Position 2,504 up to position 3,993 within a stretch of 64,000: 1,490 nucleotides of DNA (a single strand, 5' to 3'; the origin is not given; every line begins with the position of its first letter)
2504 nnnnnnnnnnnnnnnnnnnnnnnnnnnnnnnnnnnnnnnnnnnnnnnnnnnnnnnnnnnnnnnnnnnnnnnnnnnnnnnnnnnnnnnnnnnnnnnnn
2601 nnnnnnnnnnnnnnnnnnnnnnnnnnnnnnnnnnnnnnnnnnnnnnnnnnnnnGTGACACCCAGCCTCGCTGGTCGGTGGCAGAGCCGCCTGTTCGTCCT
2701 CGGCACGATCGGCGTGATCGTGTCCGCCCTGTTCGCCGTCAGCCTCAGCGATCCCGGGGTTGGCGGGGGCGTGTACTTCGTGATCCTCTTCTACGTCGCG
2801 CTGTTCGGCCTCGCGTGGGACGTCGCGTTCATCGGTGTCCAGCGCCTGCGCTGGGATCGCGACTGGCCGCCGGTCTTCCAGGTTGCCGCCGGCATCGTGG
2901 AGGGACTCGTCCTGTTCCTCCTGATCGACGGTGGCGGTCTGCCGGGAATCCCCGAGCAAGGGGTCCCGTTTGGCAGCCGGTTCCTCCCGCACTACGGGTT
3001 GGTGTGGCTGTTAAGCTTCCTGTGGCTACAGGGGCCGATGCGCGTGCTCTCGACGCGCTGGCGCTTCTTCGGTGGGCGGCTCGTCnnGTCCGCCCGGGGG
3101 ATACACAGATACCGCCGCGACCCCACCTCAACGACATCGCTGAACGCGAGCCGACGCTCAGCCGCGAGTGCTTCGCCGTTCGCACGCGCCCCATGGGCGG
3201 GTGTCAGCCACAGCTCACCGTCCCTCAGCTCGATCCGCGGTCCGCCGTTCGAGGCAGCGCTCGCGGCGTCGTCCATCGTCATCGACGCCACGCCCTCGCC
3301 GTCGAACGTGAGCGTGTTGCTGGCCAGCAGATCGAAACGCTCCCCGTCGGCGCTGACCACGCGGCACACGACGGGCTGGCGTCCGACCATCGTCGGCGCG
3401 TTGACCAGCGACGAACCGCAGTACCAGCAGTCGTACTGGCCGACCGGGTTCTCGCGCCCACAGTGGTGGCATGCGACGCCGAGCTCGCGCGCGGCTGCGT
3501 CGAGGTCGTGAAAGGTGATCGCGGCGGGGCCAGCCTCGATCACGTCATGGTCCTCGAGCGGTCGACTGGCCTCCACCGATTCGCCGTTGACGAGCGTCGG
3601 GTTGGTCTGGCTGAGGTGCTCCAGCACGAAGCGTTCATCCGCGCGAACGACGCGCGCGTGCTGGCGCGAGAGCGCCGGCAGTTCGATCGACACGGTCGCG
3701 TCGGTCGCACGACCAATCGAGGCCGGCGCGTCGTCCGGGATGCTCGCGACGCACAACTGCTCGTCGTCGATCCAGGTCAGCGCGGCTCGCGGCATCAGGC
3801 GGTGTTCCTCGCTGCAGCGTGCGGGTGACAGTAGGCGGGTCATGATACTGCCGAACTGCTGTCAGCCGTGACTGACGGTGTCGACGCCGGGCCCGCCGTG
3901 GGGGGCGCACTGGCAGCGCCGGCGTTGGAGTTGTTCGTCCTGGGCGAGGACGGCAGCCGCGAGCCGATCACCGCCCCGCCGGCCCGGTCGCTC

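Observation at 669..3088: FHA-flavoprotein oxidoreductase translationally coupled (GTGA) to a small four-helix membrane protein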

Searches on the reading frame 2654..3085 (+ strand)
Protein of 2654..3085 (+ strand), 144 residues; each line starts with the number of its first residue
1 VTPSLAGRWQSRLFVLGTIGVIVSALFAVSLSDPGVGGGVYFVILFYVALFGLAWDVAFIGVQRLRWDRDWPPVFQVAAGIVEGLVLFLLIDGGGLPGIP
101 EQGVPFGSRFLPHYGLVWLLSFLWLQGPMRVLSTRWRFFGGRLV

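Call 5: search_protein_families(library=pfam, proteins=[window:2654-3085:+], max_evalue=0.01)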
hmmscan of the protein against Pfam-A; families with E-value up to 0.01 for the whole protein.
window:2654-3085:+ (144 aa): 0 families

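Call 6: search_protein_families(library=ncbifam, proteins=[window:2654-3085:+], max_evalue=0.01)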
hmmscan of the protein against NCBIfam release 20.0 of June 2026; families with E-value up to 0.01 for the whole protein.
window:2654-3085:+ (144 aa): 0 families

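Call 33: find_homologous_proteins(query=window:2654-3085:+, max_evalue=0.001)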
Query seq(144 aa) (144 aa): 121 proteins with E <= 0.001 among 193 candidates; the best 120 are listed.
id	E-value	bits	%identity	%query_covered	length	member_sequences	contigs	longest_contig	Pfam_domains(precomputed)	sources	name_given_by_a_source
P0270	1.3e-87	310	100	100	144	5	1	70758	-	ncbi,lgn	-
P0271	2.1e-69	251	80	99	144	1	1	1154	-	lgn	-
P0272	3.8e-61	224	74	99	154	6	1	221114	-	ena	-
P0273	1.4e-54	202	67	100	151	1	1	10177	-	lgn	-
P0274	4.1e-53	198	66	99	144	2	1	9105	-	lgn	-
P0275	1.5e-47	180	60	100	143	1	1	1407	-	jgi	jgi:hypothetical protein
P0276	8.6e-46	174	59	100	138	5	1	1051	-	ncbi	-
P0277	2.7e-45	172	58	100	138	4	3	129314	-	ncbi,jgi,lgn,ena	jgi:hypothetical protein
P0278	4.1e-45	172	58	100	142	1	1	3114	-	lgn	-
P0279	1.1e-44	170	59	99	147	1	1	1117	-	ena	-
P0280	1.3e-44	170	59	100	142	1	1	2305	-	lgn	-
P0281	3.2e-44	169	58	100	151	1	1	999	-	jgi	jgi:hypothetical protein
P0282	4.7e-44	168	56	100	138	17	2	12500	-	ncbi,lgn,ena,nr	ncbi:MAG: hypothetical protein O6913_04140 [Chloroflexi bacterium]|nr:hypothetical protein [Chlorofl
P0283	7.5e-44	168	57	100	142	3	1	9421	-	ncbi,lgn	-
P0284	1.6e-43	166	57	100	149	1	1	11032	-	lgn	-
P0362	8.5e-29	119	48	99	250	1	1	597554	-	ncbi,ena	-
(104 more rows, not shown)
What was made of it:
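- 2654..3088 (+): Gene B: 144-aa four-helix membrane protein of an unannotated family. 121 homologue clusters, all named 'hypothetical' apart from one JGI 'L-asparagine transporter-like permease' label (call 33).
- On Gene B: any known membrane-protein family: Homologues are all 'hypothetical' apart from one JGI transporter-like label (call 33).
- Checked: Gene B. It spans 2654-3088 and encodes 144 aa. It is 100% identical to an independently called 144-aa protein, P0270 (call 33).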

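Call 34: find_encoding_contigs(protein=P0270, flank=10000, max_places=3)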
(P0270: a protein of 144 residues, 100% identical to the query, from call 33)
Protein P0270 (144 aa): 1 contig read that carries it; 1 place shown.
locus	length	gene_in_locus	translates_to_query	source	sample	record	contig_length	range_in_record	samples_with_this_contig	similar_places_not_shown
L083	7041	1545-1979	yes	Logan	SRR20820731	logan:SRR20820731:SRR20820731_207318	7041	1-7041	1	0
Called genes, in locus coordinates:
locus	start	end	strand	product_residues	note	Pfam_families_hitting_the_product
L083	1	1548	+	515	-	?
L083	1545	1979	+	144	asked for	-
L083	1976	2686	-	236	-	PF16697:Yop-YscD_cpl (weak), PF00498:FHA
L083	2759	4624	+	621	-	PF16697:Yop-YscD_cpl (weak), PF00498:FHA, PF07690:MFS_1, PF00498:FHA, PF16697:Yop-YscD_cpl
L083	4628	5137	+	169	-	PF16697:Yop-YscD_cpl, PF00498:FHA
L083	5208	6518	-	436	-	PF13365:Trypsin_2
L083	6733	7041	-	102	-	?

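Call 42: predict_structure(alignment_id=A3)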
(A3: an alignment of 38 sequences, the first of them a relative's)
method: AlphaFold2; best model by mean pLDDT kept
length: 144 residues; sequences in the alignment: 38
mean_pLDDT: 91.8   pTM: 0.85
mean pLDDT of the five models: 91.8, 90.5, 90.0, 89.8, 87.3
residues with pLDDT >= 90: 105; 70-90: 37; 50-70: 2; < 50: 0
segments of 3 or more residues with pLDDT < 50: none
pLDDT, mean of each block of 10 residues (from residue 1): 89 97 97 85 97 94 79 89 96 94 93 98 93 87 83
secondary structure, 60 per line:
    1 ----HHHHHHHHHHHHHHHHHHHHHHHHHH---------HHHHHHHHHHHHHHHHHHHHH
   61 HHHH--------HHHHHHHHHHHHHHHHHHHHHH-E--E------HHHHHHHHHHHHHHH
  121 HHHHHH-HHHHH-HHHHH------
elements in order: H5-30 H40-64 H73-94 H106-126 H128-132 H134-138
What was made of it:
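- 2654..3088 (+): AF2 pLDDT 91.8 with four helices (call 42).
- Checked: AlphaFold2 (pLDDT 91.8) gives four long helices: 5-30, 40-64, 73-94 and 106-126 (call 42).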

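Call 60: fold_search(model_id=the predicted structure, library=pdb)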
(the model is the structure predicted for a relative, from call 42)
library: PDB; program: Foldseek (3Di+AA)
matches with E <= 10: 20; with E <= 0.001: 0
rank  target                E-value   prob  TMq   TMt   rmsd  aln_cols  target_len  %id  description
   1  7ytj_E                5.0e+00  0.07  0.27  0.09   8.3       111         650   16  Cryo-EM structure of VTC complex (released 2023-02-22)
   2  3atp_B                5.0e+00  0.04  0.21  0.20  13.7       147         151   13  Structure of the ligand binding domain of the bacterial serine chemoreceptor Tsr with ligand (released 2011-10-19)
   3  6tnn_H                5.6e+00  0.05  0.24  0.25  13.2       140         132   13  Mini-RNase III (Mini-III) bound to 50S ribosome with precursor 23S rRNA (released 2020-09-30)
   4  8yn9_R                6.2e+00  0.04  0.24  0.15  14.3       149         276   17  Cryo-EM structure of histamine H4 receptor in complex with histamine and Gi (released 2024-10-09)
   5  9smf_Y                7.2e+00  0.06  0.32  0.32   6.8       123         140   18  Reduced bovine complex I in lipid nanodisc, NADH-active-Q10 (released 2026-03-18)
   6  4uii_B                7.2e+00  0.06  0.27  0.31  12.9       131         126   15  Crystal structure of the Azotobacter vinelandii globin-coupled oxygen sensor in the aquo-met form (released 2016-04-13)
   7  6n63                  7.2e+00  0.04  0.24  0.24  11.7       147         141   10  Crystal structure of an Iron binding protein (released 2019-07-17)
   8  8vl8_C                7.2e+00  0.03  0.21  0.22  13.2       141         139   15  Salmonella enterica Typhimurium taxis to serine and repellents (Tsr) ligand-binding domain with L-Ser, pH 7 (released 2024-04-03)
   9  9umg_E                7.6e+00  0.07  0.28  0.14   7.2        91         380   18  Cryo-EM structure of VTC complex(Vtc5/Vtc4/Vtc3/Vtc1) (released 2026-01-21)
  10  8tm9_A                7.6e+00  0.04  0.21  0.15  13.3       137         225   16  Computationally designed tunable C2 symmetric tandem repeat homodimer, D_3_633_8x bound to peptide (released 2024-12-11)
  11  8otz_DS               7.6e+00  0.02  0.20  0.13  22.7       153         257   14  48-nm repeat of the native axonemal doublet microtubule from bovine sperm (released 2023-11-22)
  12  8vl8_A                8.0e+00  0.03  0.21  0.22  13.1       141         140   15  Salmonella enterica Typhimurium taxis to serine and repellents (Tsr) ligand-binding domain with L-Ser, pH 7 (released 2024-04-03)
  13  8fyv_A                8.0e+00  0.03  0.21  0.22  13.0       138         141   16  Salmonella enterica serovar Typhimurium chemoreceptor Tsr (taxis to serine and repellents) ligand-binding domain in co (released 2024-05-15)
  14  6bod                  8.0e+00  0.03  0.20  0.06  21.9       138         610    9  TBK1 in complex with ethyl ester analog of amlexanox (released 2018-09-26)
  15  7qsd_Y                8.5e+00  0.06  0.34  0.34   6.6       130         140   16  Bovine complex I in the active state at 3.1 A (released 2022-03-02)
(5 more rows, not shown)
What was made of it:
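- On Gene B: any known membrane-protein family: Best Foldseek PDB hit has E = 5 (call 60).
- Tried and rejected: Fold search for gene B gave nothing significant (call 60).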

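Call 61: search_protein_families(library=padloc, proteins=[window:2654-3085:+], max_evalue=0.01)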
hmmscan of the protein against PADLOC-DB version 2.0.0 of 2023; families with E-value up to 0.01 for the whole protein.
window:2654-3085:+ (144 aa): 0 families
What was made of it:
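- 2654..3088 (+): No Pfam, NCBIfam or PADLOC hit (calls 5, 6, 61).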

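Call 81: find_encoding_contigs(protein=P0362, flank=6000, max_places=2)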
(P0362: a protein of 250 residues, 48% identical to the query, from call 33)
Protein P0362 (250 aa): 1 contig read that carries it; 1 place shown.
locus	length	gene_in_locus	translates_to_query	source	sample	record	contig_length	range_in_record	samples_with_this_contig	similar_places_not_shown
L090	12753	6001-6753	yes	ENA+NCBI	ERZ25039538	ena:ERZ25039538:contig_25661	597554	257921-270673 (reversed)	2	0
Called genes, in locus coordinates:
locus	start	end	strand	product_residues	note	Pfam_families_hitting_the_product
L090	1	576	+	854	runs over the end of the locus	PF13231:PMT_2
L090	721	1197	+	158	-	PF00578:AhpC-TSA, PF08534:Redoxin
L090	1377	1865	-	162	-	PF04471:Mrr_cat, PF22722:NA-iREase1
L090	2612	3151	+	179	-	PF00999:Na_H_Exchanger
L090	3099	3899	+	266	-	PF00999:Na_H_Exchanger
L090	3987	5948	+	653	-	PF16697:Yop-YscD_cpl, PF00498:FHA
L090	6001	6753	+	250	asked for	-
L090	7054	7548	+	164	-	PF01841:Transglut_core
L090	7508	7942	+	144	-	-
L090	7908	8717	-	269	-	PF01209:Ubie_methyltran, PF05175:MTS (weak), PF13489:Methyltransf_23, PF13847:Methyltransf_31, PF08241:Methyltransf_11, PF08242:Methyltransf_12, PF13649:Methyltransf_25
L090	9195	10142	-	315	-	PF08240:ADH_N, PF00107:ADH_zinc_N, PF13602:ADH_zinc_N_2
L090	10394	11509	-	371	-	-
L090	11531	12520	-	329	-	PF02424:ApbE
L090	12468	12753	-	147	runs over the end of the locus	-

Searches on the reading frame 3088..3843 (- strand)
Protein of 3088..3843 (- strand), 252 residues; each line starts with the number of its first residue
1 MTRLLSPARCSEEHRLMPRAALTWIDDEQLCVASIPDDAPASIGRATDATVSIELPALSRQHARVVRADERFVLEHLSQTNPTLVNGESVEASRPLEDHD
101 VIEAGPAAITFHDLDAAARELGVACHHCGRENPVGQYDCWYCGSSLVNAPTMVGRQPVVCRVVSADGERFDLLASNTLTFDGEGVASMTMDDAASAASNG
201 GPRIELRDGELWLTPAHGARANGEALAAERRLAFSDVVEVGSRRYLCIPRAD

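Call 5: search_protein_families(library=pfam, proteins=[window:3088-3843:-], max_evalue=0.01)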
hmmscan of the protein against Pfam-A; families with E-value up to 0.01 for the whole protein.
window:3088-3843:- (252 aa): 6 families
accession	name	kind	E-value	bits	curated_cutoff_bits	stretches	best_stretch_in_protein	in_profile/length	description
PF00498.31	FHA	-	4.4e-13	49.9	20.7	1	42-104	2-66/67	FHA domain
PF16697.10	Yop-YscD_cpl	-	9.9e-10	39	33.2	1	42-112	20-91/94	Inner membrane component of T3SS, cytoplasmic domain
PF24463.1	DUF7577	-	0.0017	18.4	28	1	122-146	2-26/27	Domain of unknown function (DUF7577)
PF13240.11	Zn_Ribbon_1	-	0.0028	17.9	25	1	125-146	2-23/23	zinc-ribbon domain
PF02824.27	TGS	-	0.0052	17.2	22.2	0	84-103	38-57/60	TGS domain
PF12773.13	DZR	-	0.01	16.5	27.3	0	125-147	1-23/45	Double zinc ribbon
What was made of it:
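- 3085..3843 (-): Gene C: FHA plus CxxC...CxxC zinc-ribbon protein. 252 aa from the first ATG, or 236 aa from M17 as called in sister contigs. Its 3' end overlaps B's 3' end by 4 nt. The zinc ribbon is aa 125-142 (nt 3418-3471). FHA E 4.4e-13; weak zinc-ribbon hits (call 5).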

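Call 6: search_protein_families(library=ncbifam, proteins=[window:3088-3843:-], max_evalue=0.01)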
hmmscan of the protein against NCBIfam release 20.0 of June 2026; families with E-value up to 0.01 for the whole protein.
window:3088-3843:- (252 aa): 5 families
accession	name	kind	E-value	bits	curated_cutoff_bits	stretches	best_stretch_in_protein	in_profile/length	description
NF049868.1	FhaB_Rv0019c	equivalog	7.8e-10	39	125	1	38-108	85-155/158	FHA domain-containing protein FhaB/FipA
NF052573.1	HisKinEspAMyxo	equivalog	3.8e-07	28.5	1400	1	42-107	49-114/755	serine histidine kinase EspA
TIGR03354.1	VI_FHA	hypoth_equivalog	1.2e-05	25.3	120.25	1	34-110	20-100/420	type VI secretion system-associated FHA domain protein TagH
NF041660.2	oxygluDhInhib_OdhI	equivalog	0.0011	18.9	200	1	40-105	57-121/130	oxoglutarate dehydrogenase inhibitor Odhl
NF052403.1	ESX1TransRegEspM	equivalog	0.0039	16.1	550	1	29-105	19-93/367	ESX-1 type VII secretion system transcriptional regulator EspM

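Call 61: search_protein_families(library=padloc, proteins=[window:3088-3843:-], max_evalue=0.01)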
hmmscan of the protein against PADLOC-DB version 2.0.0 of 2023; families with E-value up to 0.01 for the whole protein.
window:3088-3843:- (252 aa): 0 families
